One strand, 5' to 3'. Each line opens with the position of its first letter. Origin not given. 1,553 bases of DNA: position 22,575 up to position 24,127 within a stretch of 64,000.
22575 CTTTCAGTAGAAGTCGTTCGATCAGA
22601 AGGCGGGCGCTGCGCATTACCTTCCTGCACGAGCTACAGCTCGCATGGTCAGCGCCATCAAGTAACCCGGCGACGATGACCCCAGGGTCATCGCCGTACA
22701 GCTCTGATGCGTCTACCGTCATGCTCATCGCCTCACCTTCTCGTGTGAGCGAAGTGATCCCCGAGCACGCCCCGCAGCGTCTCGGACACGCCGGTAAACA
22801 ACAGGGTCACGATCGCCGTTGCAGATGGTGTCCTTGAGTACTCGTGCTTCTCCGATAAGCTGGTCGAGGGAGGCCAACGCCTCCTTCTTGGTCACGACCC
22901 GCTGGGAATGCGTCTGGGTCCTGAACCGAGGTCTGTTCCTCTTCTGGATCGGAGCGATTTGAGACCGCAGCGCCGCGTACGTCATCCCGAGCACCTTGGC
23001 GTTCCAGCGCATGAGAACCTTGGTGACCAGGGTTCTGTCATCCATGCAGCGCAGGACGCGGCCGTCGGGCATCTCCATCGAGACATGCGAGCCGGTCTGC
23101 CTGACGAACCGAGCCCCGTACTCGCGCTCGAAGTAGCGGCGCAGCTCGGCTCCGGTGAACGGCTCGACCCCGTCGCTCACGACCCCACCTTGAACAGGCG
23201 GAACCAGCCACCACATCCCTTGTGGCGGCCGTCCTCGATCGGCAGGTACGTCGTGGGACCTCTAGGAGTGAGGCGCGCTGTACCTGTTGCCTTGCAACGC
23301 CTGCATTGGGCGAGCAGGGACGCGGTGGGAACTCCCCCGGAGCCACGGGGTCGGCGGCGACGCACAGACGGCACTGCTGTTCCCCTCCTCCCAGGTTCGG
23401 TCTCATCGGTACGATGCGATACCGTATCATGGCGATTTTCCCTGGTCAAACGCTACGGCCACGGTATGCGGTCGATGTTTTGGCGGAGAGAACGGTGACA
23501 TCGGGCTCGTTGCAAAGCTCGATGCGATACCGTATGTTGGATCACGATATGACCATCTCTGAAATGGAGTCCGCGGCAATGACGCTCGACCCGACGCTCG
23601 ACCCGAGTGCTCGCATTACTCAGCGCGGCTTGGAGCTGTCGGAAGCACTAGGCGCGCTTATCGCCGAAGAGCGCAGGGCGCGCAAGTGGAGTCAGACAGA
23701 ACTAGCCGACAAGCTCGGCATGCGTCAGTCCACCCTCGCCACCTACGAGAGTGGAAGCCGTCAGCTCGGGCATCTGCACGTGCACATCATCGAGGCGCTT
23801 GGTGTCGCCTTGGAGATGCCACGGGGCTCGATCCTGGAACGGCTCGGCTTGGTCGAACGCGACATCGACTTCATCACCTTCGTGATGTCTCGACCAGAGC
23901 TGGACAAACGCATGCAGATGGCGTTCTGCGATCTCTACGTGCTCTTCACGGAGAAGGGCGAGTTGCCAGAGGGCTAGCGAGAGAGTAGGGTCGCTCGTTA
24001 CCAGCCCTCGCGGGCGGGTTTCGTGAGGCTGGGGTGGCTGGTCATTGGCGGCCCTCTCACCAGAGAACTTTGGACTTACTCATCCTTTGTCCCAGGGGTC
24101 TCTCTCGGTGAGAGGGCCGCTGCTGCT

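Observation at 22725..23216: HicA-fold protein as first gene of the lytic-direction operon, with no recognisable HicB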

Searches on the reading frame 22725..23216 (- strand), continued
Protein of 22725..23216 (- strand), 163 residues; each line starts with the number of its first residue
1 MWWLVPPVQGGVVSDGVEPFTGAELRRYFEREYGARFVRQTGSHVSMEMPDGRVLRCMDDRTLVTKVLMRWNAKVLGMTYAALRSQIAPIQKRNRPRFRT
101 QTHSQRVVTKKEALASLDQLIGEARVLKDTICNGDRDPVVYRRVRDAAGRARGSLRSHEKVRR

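Call 100: list_cluster_members(proteins=[P0041, P0044, P0045, P0047, P0048, P0052, P0054, P0058, P0059, P0063])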
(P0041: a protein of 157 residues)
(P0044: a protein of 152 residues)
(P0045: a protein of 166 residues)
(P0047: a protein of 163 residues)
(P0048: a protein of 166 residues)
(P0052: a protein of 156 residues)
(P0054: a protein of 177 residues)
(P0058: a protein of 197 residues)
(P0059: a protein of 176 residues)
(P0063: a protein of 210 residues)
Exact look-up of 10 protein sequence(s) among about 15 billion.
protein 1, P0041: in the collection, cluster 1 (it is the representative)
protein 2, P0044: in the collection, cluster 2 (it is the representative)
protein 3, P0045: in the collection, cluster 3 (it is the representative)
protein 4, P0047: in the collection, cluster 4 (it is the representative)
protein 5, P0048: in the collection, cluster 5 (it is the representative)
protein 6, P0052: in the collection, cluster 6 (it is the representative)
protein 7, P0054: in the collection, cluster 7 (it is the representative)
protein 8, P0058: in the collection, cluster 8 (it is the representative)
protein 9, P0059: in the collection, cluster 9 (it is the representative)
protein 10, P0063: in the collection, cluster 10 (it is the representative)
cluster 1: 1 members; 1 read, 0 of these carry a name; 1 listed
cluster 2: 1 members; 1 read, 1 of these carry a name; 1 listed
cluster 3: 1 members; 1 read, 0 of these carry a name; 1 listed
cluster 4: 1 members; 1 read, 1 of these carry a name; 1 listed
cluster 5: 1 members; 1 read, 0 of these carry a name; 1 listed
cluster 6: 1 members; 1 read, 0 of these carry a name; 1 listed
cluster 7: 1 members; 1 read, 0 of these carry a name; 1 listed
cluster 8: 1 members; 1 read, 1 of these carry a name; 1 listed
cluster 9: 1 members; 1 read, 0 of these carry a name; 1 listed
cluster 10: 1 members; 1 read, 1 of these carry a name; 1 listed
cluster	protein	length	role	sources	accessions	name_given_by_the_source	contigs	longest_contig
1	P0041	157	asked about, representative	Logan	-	-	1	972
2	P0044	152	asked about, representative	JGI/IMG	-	hypothetical protein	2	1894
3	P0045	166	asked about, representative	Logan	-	-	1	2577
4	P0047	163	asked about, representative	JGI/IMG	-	hypothetical protein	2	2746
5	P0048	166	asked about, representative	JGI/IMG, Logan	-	-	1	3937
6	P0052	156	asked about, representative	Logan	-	-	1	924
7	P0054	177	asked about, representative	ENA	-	-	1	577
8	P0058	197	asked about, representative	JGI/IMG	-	hypothetical protein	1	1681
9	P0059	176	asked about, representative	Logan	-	-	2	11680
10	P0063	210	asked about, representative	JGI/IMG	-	hypothetical protein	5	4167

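Call 101: find_encoding_contigs(protein=P0083, flank=8000, max_places=1)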
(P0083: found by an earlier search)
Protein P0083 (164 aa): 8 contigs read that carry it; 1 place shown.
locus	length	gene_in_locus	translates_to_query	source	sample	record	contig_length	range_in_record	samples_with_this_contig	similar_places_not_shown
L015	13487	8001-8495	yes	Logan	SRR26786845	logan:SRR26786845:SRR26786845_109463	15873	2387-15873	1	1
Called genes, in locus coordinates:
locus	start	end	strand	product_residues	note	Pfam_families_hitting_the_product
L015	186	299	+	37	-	-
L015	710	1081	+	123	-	-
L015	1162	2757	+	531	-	PF00239:Resolvase, PF07508:Recombinase, PF13408:Zn_ribbon_recom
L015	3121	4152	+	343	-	PF00149:Metallophos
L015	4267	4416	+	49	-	-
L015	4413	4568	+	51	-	-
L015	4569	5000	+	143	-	-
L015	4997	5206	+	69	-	-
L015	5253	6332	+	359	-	-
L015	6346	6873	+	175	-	-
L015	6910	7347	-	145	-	PF01381:HTH_3 (weak)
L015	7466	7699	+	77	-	PF13560:HTH_31, PF01381:HTH_3 (weak)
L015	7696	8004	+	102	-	-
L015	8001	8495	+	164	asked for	-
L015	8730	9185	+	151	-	-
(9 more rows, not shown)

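Call 102: find_encoding_contigs(protein=P0059, flank=8000, max_places=1)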
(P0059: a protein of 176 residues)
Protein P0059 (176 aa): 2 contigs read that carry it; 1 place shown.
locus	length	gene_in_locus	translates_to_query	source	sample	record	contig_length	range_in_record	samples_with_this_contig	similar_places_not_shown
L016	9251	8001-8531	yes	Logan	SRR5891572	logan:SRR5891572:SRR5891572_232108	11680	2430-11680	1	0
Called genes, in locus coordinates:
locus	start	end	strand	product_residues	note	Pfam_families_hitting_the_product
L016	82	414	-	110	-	-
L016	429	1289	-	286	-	-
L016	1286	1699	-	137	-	-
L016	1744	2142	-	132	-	-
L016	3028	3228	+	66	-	-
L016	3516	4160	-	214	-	PF10935:DUF2637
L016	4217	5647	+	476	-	PF00239:Resolvase, PF07508:Recombinase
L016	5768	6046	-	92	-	-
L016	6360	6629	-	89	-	-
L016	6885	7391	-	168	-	PF13560:HTH_31 (weak)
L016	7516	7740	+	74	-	PF13560:HTH_31, PF01381:HTH_3 (weak)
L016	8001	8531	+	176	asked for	-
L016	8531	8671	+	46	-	-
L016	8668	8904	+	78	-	-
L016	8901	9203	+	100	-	-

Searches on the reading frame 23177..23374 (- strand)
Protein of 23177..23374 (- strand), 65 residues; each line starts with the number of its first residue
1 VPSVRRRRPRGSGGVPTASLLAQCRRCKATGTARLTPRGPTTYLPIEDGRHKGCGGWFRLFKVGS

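Call 58: search_protein_families(library=pfam, proteins=[window:23177-23374:-], max_evalue=1)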
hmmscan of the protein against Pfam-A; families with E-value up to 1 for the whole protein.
window:23177-23374:- (65 aa): 1 family
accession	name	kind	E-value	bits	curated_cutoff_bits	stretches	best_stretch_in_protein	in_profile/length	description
PF23451.1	Zn_ribbon_PaaD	-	0.079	13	27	1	19-41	12-34/53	PaaD zinc beta ribbon domain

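Call 59: search_protein_families(library=padloc, proteins=[window:23177-23374:-], max_evalue=1)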
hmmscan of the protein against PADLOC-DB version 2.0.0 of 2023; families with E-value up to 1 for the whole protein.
window:23177-23374:- (65 aa): 0 families

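Call 60: search_protein_families(library=ncbifam, proteins=[window:23177-23374:-], max_evalue=1)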
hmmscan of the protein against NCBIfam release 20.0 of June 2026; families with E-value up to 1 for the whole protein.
window:23177-23374:- (65 aa): 1 family
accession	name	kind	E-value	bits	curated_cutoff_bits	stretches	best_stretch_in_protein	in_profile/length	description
NF041869.1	paae_haloarch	equivalog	0.072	13.3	100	1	21-41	17-37/56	1,2-phenylacetyl-CoA epoxidase subunit PaaE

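Call 79: find_homologous_proteins(query=A4, max_evalue=0.01)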
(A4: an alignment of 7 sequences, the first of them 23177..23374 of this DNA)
Query A4 (7 sequences) (65 aa, profile of the alignment): 7 proteins with E <= 0.01 among 3880 candidates.
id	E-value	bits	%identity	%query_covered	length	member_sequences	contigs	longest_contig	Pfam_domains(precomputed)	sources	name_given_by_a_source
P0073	9.5e-28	113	97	100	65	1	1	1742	-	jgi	jgi:hypothetical protein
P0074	1.5e-25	106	82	95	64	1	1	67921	-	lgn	-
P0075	4.1e-24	102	90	74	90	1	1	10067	-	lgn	-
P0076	5.0e-24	101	41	72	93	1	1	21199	-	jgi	jgi:hypothetical protein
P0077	1.6e-17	81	38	69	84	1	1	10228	-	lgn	-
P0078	4.2e-11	60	-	-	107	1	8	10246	-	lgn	-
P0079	1.6e-8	52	36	75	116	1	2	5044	-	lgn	-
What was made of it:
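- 23177..23374 (-): Upstream 65-aa basic CCHC zinc-ribbon protein (pI 11.8), first gene of the lytic operon; its stop overlaps the HicA-like start (GTGA). Homologues were called at 65 and 64 aa (call 79).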

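Call 80: find_encoding_contigs(protein=P0079, flank=5000, max_places=2)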
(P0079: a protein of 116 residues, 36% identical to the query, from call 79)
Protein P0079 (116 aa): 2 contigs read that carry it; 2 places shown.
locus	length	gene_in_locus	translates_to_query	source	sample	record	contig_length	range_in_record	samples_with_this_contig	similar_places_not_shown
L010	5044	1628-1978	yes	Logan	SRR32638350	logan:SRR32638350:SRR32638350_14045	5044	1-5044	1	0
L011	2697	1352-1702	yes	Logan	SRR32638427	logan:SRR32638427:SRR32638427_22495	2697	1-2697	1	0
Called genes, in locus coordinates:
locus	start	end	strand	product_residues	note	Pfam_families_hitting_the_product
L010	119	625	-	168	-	-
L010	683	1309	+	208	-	-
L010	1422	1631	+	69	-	PF12728:HTH_17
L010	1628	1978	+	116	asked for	-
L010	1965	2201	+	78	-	-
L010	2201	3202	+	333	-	-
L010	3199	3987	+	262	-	PF09250:Prim-Pol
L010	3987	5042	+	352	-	?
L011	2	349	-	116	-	?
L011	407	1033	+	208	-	-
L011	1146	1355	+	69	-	PF12728:HTH_17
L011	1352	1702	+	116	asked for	-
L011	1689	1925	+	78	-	-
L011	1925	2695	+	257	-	?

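Call 81: find_encoding_contigs(protein=P0074, flank=6000, max_places=2)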
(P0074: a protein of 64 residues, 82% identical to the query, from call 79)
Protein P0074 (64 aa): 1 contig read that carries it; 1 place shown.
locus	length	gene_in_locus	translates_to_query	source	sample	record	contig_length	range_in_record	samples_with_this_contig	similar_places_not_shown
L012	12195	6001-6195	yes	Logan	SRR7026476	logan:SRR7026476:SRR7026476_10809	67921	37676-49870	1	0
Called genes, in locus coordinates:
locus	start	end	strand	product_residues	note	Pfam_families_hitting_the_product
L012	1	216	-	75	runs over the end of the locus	-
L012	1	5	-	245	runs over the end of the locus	PF25283:DUF7873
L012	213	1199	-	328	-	-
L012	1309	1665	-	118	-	-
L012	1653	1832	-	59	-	-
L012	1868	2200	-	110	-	-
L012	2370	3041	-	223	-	PF13472:Lipase_GDSL_2 (weak)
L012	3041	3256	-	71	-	-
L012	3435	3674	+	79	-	-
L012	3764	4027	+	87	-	-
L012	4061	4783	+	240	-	-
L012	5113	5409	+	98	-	-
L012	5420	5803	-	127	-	PF13744:HTH_37 (faint), PF13560:HTH_31, PF01381:HTH_3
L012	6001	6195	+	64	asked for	-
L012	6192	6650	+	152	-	-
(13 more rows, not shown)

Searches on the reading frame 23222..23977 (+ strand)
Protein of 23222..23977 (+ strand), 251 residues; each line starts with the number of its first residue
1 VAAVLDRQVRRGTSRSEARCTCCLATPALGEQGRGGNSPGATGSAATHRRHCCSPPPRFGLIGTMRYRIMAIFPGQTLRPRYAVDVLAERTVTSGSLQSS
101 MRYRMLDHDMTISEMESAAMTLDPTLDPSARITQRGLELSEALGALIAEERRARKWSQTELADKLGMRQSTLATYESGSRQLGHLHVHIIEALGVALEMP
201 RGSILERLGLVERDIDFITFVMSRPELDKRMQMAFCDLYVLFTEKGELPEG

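Call 3: search_protein_families(library=pfam, proteins=[window:23222-23977:+], max_evalue=1)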
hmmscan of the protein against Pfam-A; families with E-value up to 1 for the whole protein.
window:23222-23977:+ (251 aa): 8 families
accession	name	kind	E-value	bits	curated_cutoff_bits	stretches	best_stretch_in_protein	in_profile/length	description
PF01381.28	HTH_3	-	9.1e-09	35.7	23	1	147-181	1-35/55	Helix-turn-helix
PF13560.12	HTH_31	-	1.1e-08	35.7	27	1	142-201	1-58/64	Helix-turn-helix domain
PF12844.13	HTH_19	-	0.00015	22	30.2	1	144-180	1-37/64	Helix-turn-helix domain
PF13744.12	HTH_37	-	0.0014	18.9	27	1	142-173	18-49/80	Helix-turn-helix domain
PF07022.19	Phage_CI_repr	-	0.0047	17.7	22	1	157-198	14-55/65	Bacteriophage CI repressor helix-turn-helix domain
PF13413.12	HTH_25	-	0.071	13.4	24.6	1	148-178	3-33/62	Helix-turn-helix domain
PF09339.16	HTH_IclR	-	0.081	13.2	22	0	151-172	14-35/52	IclR helix-turn-helix domain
PF13443.12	HTH_26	-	0.089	13.5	22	0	152-178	7-33/63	Cro/C1-type HTH DNA-binding domain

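Call 4: search_protein_families(library=phrogs, proteins=[window:23222-23977:+], max_evalue=0.1)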
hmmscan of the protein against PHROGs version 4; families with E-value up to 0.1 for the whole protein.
window:23222-23977:+ (251 aa): 15 families
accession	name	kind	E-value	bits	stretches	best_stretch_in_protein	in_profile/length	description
phrog_4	-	transcription regulation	6.2e-08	33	1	80-197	83-188/400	transcriptional repressor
phrog_8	-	transcription regulation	2.7e-07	31.4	1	136-181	70-115/346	transcriptional regulator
phrog_3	-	transcription regulation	1e-06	29.8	1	121-197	81-140/430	transcriptional repressor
phrog_1373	-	transcription regulation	3.3e-05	24.9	1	139-182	60-103/166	transcriptional regulator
phrog_5823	-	transcription regulation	3.9e-05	24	1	141-203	5-65/404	transcriptional regulator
phrog_2439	-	transcription regulation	5.3e-05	23.2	1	144-182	9-47/367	transcriptional regulator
phrog_2339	-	DNA, RNA and nucleotide metabolism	6.5e-05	23.9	1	134-199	17-84/98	HTH DNA binding protein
phrog_2328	-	transcription regulation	0.00026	21.8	1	148-193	21-63/128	transcriptional repressor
phrog_4583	-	transcription regulation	0.0016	19.4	1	140-178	8-46/81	transcriptional repressor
phrog_7241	-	transcription regulation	0.0028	18.7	1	149-195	68-115/122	transcriptional regulator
phrog_2104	-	unknown function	0.0029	18.8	1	147-181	44-78/103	-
phrog_6962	-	unknown function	0.0087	17.3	1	149-180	8-39/73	-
phrog_4779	-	transcription regulation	0.056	15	0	155-198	15-57/98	transcriptional regulator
phrog_597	-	DNA, RNA and nucleotide metabolism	0.074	14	0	102-177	60-134/200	DNA binding protein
phrog_955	-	DNA, RNA and nucleotide metabolism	0.076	13.8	0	138-180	20-62/142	HTH DNA binding protein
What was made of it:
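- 23579..23977 (+): Divergent HTH (Cro/CI-type) repressor candidate; the start is uncertain (23549-23579). Pfam HTH_3 9e-9 and HTH_31 1e-8, and PHROG transcriptional repressor (calls 3, 4).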
